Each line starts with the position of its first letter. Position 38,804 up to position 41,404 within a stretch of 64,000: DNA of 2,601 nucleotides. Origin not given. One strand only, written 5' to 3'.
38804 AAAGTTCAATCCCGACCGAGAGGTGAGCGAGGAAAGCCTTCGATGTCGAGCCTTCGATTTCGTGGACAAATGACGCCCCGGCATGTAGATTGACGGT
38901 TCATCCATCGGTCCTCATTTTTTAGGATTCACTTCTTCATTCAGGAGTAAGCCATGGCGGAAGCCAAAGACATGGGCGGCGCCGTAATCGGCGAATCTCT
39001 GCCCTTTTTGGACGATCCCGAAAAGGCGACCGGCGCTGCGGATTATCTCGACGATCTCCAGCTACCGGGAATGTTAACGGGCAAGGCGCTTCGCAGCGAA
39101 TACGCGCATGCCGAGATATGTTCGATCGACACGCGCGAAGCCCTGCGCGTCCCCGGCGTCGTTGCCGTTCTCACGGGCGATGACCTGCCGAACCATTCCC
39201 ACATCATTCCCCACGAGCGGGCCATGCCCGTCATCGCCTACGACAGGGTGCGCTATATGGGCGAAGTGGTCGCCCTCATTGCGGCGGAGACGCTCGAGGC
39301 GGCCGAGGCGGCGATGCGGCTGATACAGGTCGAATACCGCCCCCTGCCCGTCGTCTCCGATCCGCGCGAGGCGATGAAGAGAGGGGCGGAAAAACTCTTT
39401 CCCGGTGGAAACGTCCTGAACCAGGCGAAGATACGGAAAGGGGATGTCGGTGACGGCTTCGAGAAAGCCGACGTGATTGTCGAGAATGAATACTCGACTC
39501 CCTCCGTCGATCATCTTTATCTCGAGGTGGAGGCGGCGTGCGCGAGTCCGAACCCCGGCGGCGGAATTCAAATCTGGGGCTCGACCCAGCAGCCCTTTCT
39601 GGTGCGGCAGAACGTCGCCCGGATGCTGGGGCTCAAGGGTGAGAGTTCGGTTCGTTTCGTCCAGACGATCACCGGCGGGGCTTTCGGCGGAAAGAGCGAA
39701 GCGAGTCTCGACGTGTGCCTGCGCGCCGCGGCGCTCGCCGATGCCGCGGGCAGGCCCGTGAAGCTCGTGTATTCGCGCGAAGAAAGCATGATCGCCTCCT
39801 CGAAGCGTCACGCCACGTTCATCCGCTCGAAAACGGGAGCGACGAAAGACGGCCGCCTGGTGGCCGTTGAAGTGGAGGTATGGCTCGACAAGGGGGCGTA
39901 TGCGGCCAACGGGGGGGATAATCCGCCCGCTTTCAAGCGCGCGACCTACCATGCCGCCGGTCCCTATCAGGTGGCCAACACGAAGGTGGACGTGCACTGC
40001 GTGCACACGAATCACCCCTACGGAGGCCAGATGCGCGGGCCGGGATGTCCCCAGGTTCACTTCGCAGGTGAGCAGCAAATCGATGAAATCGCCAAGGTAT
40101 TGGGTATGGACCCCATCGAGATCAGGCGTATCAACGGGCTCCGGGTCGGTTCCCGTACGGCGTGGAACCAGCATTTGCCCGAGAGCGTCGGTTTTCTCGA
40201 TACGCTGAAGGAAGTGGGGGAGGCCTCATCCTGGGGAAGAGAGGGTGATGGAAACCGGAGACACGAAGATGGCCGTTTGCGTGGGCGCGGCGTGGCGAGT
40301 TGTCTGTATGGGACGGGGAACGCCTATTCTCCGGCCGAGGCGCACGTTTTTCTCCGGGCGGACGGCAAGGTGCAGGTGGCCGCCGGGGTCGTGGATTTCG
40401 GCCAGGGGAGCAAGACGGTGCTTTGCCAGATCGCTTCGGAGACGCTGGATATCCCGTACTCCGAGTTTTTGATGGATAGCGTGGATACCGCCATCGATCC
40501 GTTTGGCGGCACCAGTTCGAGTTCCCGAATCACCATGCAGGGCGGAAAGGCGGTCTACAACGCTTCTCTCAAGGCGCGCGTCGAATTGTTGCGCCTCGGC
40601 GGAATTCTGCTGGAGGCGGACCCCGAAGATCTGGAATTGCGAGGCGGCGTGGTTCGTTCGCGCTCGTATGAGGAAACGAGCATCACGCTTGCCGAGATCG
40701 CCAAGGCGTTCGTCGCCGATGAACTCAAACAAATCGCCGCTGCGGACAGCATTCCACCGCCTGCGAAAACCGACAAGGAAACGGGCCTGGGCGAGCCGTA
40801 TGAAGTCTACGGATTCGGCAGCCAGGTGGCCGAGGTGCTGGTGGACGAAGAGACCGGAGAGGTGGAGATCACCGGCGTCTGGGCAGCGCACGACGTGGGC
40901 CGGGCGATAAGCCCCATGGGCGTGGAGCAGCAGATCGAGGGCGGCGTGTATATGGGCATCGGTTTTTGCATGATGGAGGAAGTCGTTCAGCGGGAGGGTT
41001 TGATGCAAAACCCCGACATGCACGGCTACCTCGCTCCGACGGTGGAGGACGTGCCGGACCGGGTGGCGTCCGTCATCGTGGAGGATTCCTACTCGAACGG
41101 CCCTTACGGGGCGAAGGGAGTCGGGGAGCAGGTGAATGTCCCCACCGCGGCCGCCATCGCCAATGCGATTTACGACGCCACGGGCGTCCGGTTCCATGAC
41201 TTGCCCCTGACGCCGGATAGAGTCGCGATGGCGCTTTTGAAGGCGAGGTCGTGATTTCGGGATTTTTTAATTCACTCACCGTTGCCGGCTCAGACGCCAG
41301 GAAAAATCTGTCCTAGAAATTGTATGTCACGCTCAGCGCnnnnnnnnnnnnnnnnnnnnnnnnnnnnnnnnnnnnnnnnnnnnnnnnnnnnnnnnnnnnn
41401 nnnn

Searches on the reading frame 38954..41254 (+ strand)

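Call 59: search_protein_families(library=pfam, proteins=[window:38954-41254:+], max_evalue=0.00001)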
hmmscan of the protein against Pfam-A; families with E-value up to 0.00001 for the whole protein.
window:38954-41254:+ (766 aa): 3 families
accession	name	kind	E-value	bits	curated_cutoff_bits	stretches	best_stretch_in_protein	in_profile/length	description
PF02738.23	MoCoBD_1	-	6.6e-74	248.5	27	1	153-394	8-243/244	Molybdopterin cofactor-binding domain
PF20256.3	MoCoBD_2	-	1.6e-67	228.5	27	1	435-701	18-283/283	Molybdopterin cofactor-binding domain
PF01315.27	Ald_Xan_dh_C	-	5.3e-30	104.4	31.3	1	26-132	1-110/110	Aldehyde oxidase and xanthine dehydrogenase, a/b hammerhead domain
